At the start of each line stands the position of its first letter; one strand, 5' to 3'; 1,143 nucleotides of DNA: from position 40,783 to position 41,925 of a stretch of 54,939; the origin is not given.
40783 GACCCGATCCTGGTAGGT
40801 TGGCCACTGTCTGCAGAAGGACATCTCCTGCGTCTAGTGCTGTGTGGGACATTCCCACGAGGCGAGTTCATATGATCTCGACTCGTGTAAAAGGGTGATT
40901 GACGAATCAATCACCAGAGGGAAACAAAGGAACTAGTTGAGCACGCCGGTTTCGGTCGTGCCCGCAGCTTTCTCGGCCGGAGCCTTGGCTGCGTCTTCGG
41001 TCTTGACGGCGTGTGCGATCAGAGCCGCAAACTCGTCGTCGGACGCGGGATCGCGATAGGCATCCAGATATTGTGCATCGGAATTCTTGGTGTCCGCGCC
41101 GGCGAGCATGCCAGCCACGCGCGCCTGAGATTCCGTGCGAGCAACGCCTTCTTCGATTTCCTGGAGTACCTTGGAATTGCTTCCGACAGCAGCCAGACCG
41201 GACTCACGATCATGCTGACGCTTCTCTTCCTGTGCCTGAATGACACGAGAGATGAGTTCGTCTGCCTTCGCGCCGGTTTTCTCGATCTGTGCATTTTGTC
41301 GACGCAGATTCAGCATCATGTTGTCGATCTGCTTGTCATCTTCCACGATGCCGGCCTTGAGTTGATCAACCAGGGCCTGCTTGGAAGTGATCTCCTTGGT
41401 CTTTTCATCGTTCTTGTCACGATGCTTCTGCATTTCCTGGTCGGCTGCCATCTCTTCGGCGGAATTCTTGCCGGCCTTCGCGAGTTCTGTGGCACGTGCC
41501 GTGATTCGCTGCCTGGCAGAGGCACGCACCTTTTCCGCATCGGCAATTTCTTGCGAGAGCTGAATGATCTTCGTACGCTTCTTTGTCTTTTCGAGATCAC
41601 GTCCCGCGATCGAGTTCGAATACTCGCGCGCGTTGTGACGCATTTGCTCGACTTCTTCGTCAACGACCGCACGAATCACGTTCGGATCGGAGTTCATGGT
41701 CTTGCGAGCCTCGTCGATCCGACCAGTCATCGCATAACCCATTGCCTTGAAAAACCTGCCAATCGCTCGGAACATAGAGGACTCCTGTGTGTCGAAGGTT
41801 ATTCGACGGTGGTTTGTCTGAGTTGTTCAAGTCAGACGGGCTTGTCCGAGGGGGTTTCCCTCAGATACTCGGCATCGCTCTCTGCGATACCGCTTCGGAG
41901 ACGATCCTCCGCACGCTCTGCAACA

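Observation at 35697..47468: PspA/IM30 (ESCRT-III-like) gene embedded in a nine-gene envelope cluster with a tandem AAA+ ATPase, an ABC importer, two PBP-OmpA fusions and a VWA protein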

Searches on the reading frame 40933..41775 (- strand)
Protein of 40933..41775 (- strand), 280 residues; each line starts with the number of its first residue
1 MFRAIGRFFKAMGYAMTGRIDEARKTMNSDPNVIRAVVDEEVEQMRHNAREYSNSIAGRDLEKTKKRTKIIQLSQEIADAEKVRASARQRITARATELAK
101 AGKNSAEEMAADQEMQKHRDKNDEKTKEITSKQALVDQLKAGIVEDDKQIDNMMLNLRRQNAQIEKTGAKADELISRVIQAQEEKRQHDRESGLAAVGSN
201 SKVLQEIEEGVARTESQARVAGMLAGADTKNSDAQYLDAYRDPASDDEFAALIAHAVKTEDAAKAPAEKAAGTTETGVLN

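Call 3: search_protein_families(library=pfam, proteins=[window:40933-41775:-], max_evalue=0.01)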
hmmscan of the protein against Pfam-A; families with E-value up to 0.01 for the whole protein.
window:40933-41775:- (280 aa): 0 families

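Call 4: search_protein_families(library=ncbifam, proteins=[window:40933-41775:-], max_evalue=0.01)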
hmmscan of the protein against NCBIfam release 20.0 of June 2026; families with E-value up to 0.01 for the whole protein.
window:40933-41775:- (280 aa): 2 families
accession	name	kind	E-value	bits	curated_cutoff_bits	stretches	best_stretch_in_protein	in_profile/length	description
TIGR02168.1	SMC_prok_B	equivalog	0.0014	16.4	567.35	1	39-216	699-917/1181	chromosome segregation protein SMC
NF045487.1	ASRP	equivalog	0.0071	15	300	1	23-211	100-286/593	archaea-specific SMC-related protein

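Call 5: find_homologous_proteins(query=window:40933-41775:-)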
Query window:40933-41775:- (280 aa): 7 proteins with E <= 0.001 among 2106 candidates.
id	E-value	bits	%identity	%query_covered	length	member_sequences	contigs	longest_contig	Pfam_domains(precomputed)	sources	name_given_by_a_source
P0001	4.7e-162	555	98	100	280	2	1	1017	-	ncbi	-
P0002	3.0e-33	134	35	90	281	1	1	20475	-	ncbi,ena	-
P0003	1.7e-29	121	33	100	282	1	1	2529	-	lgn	-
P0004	3.1e-27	114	31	96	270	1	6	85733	-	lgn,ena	-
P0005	7.8e-27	113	32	96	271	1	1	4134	-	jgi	jgi:phage shock protein A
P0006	3.7e-25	107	32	96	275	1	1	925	-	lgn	-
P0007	6.5e-15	74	28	71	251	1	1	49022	-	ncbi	-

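Call 7: search_protein_families(library=pfam, proteins=[window:40933-41775:-], max_evalue=10)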
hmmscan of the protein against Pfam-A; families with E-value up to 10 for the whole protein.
window:40933-41775:- (280 aa): 2 families
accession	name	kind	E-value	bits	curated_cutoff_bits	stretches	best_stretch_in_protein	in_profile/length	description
PF11565.13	PorB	-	0.024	15.4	22.5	1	94-157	40-97/99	Alpha helical Porin B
PF17959.7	EF-hand_14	-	0.25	12.2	23.7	1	124-175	12-63/90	EF-hand domain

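Call 12: find_encoding_contigs(protein=P0004, flank=10000, max_places=3)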
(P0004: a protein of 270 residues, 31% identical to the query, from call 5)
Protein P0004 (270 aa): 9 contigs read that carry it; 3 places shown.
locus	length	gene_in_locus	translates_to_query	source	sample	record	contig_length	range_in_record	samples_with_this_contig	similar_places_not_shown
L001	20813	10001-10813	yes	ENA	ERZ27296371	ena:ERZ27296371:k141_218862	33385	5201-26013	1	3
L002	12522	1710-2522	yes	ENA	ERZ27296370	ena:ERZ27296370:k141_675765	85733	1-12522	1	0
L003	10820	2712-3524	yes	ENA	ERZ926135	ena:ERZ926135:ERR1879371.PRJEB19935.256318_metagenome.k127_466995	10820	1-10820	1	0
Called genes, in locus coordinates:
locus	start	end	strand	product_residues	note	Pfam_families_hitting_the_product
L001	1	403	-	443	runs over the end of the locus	PF00675:Peptidase_M16, PF05193:Peptidase_M16_C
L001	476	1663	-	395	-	PF01408:GFO_IDH_MocA, PF19051:GFO_IDH_MocA_C2 (weak)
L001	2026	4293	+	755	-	-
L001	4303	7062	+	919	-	PF21231:GH141_M, PF13229:Beta_helix (weak)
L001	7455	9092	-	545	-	PF00072:Response_reg, PF00990:GGDEF, PF00571:CBS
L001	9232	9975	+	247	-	-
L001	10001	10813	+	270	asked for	-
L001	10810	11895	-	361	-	PF00005:ABC_tran, PF13304:AAA_21 (faint), PF17912:OB_MalK, PF08402:TOBE_2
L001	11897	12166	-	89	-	PF01773:Nucleos_tra2_N, PF07662:Nucleos_tra2_C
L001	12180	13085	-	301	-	PF02585:PIG-L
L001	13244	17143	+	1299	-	PF00270:DEAD (weak), PF00271:Helicase_C, PF04408:WHD_HA2 (weak), PF21010:HA2_C, PF07717:OB_NTP_bind, PF11898:DUF3418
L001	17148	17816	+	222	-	PF02527:GidB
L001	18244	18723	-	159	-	-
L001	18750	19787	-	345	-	PF00180:Iso_dh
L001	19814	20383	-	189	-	PF05685:Uma2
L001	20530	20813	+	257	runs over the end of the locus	PF02754:CCG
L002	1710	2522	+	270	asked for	-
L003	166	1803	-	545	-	PF00072:Response_reg, PF00990:GGDEF, PF00571:CBS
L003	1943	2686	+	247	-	-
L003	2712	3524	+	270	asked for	-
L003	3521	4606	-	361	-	PF00005:ABC_tran, PF13304:AAA_21 (faint), PF17912:OB_MalK, PF08402:TOBE_2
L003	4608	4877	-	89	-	PF01773:Nucleos_tra2_N, PF07662:Nucleos_tra2_C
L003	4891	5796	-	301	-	PF02585:PIG-L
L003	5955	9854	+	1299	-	PF00270:DEAD (weak), PF00271:Helicase_C, PF04408:WHD_HA2 (weak), PF21010:HA2_C, PF07717:OB_NTP_bind, PF11898:DUF3418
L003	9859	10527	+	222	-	PF02527:GidB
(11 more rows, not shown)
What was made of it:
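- The g4-g5 dyad stands alone in L001-L003 (call 12).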

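Call 13: find_encoding_contigs(protein=P0002, flank=10000, max_places=3)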
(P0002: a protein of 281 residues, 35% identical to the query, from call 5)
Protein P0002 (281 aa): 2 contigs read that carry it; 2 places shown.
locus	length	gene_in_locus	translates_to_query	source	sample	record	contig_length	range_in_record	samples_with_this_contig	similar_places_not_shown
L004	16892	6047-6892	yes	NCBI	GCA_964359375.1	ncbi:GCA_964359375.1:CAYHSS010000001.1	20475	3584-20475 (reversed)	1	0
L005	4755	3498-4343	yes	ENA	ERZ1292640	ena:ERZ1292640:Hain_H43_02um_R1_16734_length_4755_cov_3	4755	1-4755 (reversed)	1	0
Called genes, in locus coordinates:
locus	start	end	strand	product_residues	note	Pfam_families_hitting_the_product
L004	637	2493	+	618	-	PF09084:NMT1 (weak)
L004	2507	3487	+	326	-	PF00092:VWA, PF13519:VWA_2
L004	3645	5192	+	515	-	PF00691:OmpA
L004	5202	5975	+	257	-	-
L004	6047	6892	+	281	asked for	-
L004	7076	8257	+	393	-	-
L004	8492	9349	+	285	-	PF00528:BPD_transp_1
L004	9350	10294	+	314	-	PF00005:ABC_tran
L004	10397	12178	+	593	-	PF00004:AAA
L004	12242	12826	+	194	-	-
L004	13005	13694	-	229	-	-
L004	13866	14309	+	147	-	PF13785:DUF4178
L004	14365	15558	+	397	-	-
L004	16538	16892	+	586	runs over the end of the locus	PF03717:PBP_dimer, PF00905:Transpeptidase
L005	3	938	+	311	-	?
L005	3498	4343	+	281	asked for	-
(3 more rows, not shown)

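Call 14: find_encoding_contigs(protein=P0007, flank=10000, max_places=3)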
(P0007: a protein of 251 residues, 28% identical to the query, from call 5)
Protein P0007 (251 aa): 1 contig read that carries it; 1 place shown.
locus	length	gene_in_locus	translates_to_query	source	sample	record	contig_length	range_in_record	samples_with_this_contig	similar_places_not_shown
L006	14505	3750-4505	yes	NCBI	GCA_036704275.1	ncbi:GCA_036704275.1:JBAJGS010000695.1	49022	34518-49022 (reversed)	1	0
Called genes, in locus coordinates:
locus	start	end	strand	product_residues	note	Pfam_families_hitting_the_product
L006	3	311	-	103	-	?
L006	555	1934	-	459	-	PF00072:Response_reg (weak), PF00535:Glycos_transf_2, PF10111:Glyco_tranf_2_2, PF13641:Glyco_tranf_2_3 (weak)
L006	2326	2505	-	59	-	-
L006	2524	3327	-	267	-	-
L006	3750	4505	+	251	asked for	-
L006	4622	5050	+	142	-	-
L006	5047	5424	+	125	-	-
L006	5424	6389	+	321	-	PF00004:AAA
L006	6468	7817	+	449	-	PF00072:Response_reg, PF13581:HATPase_c_2, PF16697:Yop-YscD_cpl, PF00498:FHA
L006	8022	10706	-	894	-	PF00989:PAS, PF08448:PAS_4, PF13426:PAS_9, PF00989:PAS, PF08448:PAS_4, PF13426:PAS_9, PF00512:HisKA, PF02518:HATPase_c, +3 more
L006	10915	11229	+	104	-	-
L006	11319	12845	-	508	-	PF00501:AMP-binding, PF23562:AMP-binding_C_3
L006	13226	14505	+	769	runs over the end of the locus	PF13089:PP_kinase_N, PF02503:PP_kinase, PF17941:PP_kinase_C_1, PF13091:PLDc_2 (faint), PF13090:PP_kinase_C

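Call 15: search_solved_structures(query=A1, max_evalue=10, show_alignments=2)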
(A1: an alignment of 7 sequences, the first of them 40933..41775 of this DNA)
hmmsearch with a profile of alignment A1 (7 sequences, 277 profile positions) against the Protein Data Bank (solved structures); distinct sequences matched with E-value up to 10: 41.
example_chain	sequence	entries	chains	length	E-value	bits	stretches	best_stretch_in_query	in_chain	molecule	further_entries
6zvr_B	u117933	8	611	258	6.3e-09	38.9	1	67-255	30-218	Vipp1 | Phage shock protein A, PspA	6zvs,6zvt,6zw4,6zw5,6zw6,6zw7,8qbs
8qbr_A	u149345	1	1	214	7.5e-08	35.4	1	67-250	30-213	Membrane-associated protein Vipp1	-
8qbv_A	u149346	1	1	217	8.4e-08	35.2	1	67-250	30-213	Membrane-associated protein Vipp1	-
8qbw_A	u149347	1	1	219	8.5e-08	35.2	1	67-250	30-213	Phage shock protein A, PspA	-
8qhx_D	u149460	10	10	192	5.1e-05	26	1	139-250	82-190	Membrane-associated protein Vipp1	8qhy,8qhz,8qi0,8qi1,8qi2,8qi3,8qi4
8qhv_0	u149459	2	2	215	5.7e-05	25.9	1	68-250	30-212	Membrane-associated protein Vipp1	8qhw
7o3w_D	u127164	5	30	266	6.3e-05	25.7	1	140-252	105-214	Protein sll0617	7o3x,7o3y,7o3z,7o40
8qfv_0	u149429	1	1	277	7e-05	25.6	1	140-252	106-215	Protein sll0617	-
9fqr_K2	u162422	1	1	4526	0.0068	19.1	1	84-189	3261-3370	Dynein axonemal heavy chain 10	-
9fqr_Hl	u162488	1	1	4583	0.0069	19.1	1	84-189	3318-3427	Radial spoke head protein 9 homolog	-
7wu7_6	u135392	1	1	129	0.012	18.3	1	35-90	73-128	Prefoldin subunit 6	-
9eom_A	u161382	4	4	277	0.058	16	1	139-252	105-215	Membrane-associated protein Vipp1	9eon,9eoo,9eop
4r4m_A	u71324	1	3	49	0.061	16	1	122-160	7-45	cGMP-dependent protein kinase 1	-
4r4l_A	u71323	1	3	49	0.11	15.2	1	122-160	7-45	cGMP-dependent protein kinase 1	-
1zxa_A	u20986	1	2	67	0.13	14.9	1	122-160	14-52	cGMP-dependent protein kinase 1, alpha isozyme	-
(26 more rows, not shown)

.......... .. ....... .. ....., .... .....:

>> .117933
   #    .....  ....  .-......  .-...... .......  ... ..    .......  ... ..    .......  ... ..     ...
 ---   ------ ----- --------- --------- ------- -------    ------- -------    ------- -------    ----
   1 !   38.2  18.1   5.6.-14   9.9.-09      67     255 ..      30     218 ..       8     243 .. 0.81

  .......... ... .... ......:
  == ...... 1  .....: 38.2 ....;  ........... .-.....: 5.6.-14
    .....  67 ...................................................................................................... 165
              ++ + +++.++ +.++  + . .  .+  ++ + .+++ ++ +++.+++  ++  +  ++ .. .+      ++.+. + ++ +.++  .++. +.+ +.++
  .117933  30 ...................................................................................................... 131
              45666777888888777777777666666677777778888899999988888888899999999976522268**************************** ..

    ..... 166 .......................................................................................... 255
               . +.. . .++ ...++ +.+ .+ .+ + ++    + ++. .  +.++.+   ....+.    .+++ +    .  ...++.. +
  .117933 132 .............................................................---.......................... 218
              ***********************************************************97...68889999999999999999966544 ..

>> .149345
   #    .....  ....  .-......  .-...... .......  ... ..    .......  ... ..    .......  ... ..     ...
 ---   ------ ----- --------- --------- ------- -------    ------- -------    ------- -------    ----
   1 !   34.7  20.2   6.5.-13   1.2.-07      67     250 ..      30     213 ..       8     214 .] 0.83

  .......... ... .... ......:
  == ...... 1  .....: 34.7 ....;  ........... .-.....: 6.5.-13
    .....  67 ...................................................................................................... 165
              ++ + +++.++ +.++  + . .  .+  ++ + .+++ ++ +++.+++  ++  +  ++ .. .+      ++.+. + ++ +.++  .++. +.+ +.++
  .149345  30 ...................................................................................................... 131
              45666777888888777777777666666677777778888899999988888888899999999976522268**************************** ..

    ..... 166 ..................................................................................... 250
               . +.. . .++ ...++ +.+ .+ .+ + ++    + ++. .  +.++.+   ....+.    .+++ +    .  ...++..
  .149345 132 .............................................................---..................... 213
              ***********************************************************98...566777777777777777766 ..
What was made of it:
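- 40933..41775 (-): g5: divergent PspA/IM30/Vipp1-family protein of the ESCRT-III superfamily (280 aa). Profile A1 against PDB hits Vipp1 6zvr at E 6.3e-9 (call 15).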

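Call 31: predict_structure(alignment_id=A1)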
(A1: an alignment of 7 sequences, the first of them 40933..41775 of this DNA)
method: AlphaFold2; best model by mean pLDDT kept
length: 280 residues; sequences in the alignment: 7
mean_pLDDT: 72.2   pTM: 0.49
mean pLDDT of the five models: 72.2, 69.7, 68.6, 65.0, 63.8
residues with pLDDT >= 90: 108; 70-90: 51; 50-70: 31; < 50: 90
segments of 3 or more residues with pLDDT < 50: 1-16, 18-24, 194-203, 220-233, 238-250, 253-280
pLDDT, mean of each block of 10 residues (from residue 1): 41 43 55 82 90 93 96 98 96 93 87 94 97 98 97 93 89 81 75 50 54 59 46 48 46 49 38 36
secondary structure, 60 per line:
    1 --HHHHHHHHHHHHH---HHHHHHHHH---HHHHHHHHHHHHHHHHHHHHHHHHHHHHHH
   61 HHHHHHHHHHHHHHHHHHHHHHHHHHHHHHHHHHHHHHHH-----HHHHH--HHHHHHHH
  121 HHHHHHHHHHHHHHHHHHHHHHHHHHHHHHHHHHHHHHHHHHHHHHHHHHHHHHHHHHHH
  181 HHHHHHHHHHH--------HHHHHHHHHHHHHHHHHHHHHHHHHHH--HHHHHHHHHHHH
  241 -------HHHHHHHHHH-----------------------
elements in order: H3-15 H19-27 H31-100 H106-110 H113-191 H200-226 H229-240 H248-257
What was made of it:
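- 40933..41775 (-): It has an N-terminal amphipathic segment and a long helical hairpin (call 31).
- On PspA/IM30/Vipp1 family (PF04012; ESCRT-III superfamily), for g5: The AlphaFold model has helices at 3-15, 19-27, 31-100, 113-191, 200-226 and beyond, with pLDDT above 90 over the hairpin (call 31).
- The g5 model is confident only for the helical hairpin (pLDDT 72 overall, call 31).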

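Call 36: fold_search(model_id=the predicted structure, library=pdb)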
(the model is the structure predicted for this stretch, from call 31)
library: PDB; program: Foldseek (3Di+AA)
matches with E <= 10: 698; with E <= 0.001: 2
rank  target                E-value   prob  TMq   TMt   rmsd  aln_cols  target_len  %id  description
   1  6zvr_CB               2.4e-04  1.00  0.44  0.55  27.0       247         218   17  C11 symmetry: Bacterial Vipp1 and PspA are members of the ancient ESCRT-III membrane-remodeling superfamily. (released 2021-08-04)
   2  6zvr_A                4.3e-04  1.00  0.43  0.54  31.0       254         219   18  C11 symmetry: Bacterial Vipp1 and PspA are members of the ancient ESCRT-III membrane-remodeling superfamily. (released 2021-08-04)
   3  8qbw                  1.1e-03  1.00  0.45  0.55  25.6       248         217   18  Cryo-EM structure of Vipp1-deltaH6_aa1-219 helical filament with lattice 3 (Vipp1-deltaH6_L3) (released 2024-09-11)
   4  8qhx                  3.1e-03  1.00  0.41  0.57  30.2       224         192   20  280A Vipp1 H1-6 helical tubes in the presence of EPL (released 2024-09-18)
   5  7o3x_B                3.1e-03  1.00  0.41  0.52  26.2       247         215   19  Structural basis for VIPP1 oligomerization and maintenance of thylakoid membrane integrity (released 2021-06-30)
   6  7o3w_A                7.3e-03  1.00  0.35  0.44  21.4       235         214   18  Structural basis for VIPP1 oligomerization and maintenance of thylakoid membrane integrity (released 2021-06-30)
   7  8qbs                  9.0e-03  1.00  0.45  0.60  21.5       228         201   15  Cryo-EM structure of Vipp1-F197K/L200K helical filament with lattice 1 (Vipp1-F197K/L200K_L1) (released 2024-09-11)
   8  7p3r_A                1.1e-02  1.00  0.38  0.34  12.2       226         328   13  Helical structure of the toxin MakA from Vibrio cholera (released 2022-02-23)
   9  7o3x_A                1.8e-02  1.00  0.35  0.44  20.0       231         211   18  Structural basis for VIPP1 oligomerization and maintenance of thylakoid membrane integrity (released 2021-06-30)
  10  8qbr                  2.3e-02  1.00  0.35  0.44  25.5       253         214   17  Cryo-EM structure of Vipp1 helical filament with lattice 1 (Vipp1_L1) (released 2024-09-18)
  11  9eom                  2.4e-02  1.00  0.43  0.55  32.9       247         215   19  250A Vipp1 dL10Ala helical tubes in the presence of EPL (released 2024-10-16)
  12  8qfv                  3.0e-02  1.00  0.42  0.53  26.8       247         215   19  305A Vipp1 helical tubes in the presence of EPL (released 2024-09-11)
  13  5xg2                  3.5e-02  0.94  0.28  0.32  24.2       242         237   16  Crystal structure of a coiled-coil segment (residues 345-468 and 694-814) of Pyrococcus yayanosii Smc (released 2017-06-07)
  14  8i4v_B                3.9e-02  0.99  0.38  0.40  18.2       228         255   14  Cryo-EM structure of 5-subunit Smc5/6 arm region (released 2024-06-26)
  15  8iyj_B5               3.9e-02  0.92  0.21  0.29  12.1       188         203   14  Cryo-EM structure of the 48-nm repeat doublet microtubule from mouse sperm (released 2023-07-05)
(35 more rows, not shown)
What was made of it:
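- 40933..41775 (-): The top seven Foldseek hits of the AlphaFold model are Vipp1 (call 36).
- On PspA/IM30/Vipp1 family (PF04012; ESCRT-III superfamily), for g5: The top seven Foldseek PDB hits are Vipp1, best E 2.4e-4 (call 36).
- Foldseek top hits are Vipp1 (call 36). Coiled coils give spurious matches; SMC and other coiled-coil hits appear in calls 4 and 36.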

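Call 58: search_protein_families(library=pfam, alignment_id=A4, max_evalue=0.01)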
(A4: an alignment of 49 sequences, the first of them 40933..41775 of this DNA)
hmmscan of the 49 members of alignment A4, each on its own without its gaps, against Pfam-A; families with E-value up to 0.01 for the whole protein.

A. member 1, window:40933-41775:- (280 aa): 0 families

B. families by the number of members that match (of 49 scanned): 28 families (the first 25 are shown)
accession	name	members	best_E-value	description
PF04012.17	PspA_IM30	17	4.4e-05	PspA/IM30 family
PF13166.12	AAA_13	14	0.00073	AAA domain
PF06785.16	UPF0242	7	0.00031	Uncharacterised protein family (UPF0242) N-terminus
PF04048.20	Sec8_N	4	0.0006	Exocyst complex component Sec8 N-terminal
PF11080.13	GhoS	4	0.0016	Endoribonuclease GhoS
PF19370.4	DUF5945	3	0.00022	Family of unknown function (DUF5945)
PF11932.13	DUF3450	2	3.1e-05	Protein of unknown function (DUF3450)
PF10498.14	IFT57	2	0.00024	Intra-flagellar transport protein 57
PF12325.13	TMF_TATA_bd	2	0.00053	TATA element modulatory factor 1 TATA binding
PF10241.14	KxDL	2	0.00095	Uncharacterized conserved protein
PF13949.11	ALIX_LYPXL_bnd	2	0.0013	ALIX V-shaped domain binding to HIV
PF05714.16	PFam54_60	1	0.00016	Borrelia Bbcrasp-1 domain containing protein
PF19579.4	FtsL_2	1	0.00085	Bacteriodetes cell division protein (FtsL-like)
PF10186.14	ATG14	1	0.0015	Vacuolar sorting 38 and autophagy-related subunit 14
PF13851.11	GAS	1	0.0018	Growth-arrest specific micro-tubule binding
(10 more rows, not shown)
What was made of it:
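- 40933..41775 (-): 17 of 49 relatives hit PF04012 (call 58).
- On PspA/IM30/Vipp1 family (PF04012; ESCRT-III superfamily), for g5: 17 of 49 relatives hit PF04012, best E 4.4e-5 (call 58).
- PF04012 is the most frequent Pfam hit among relatives, in 17 of 49 (call 58). PF04012 is the top family among relatives (call 58).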
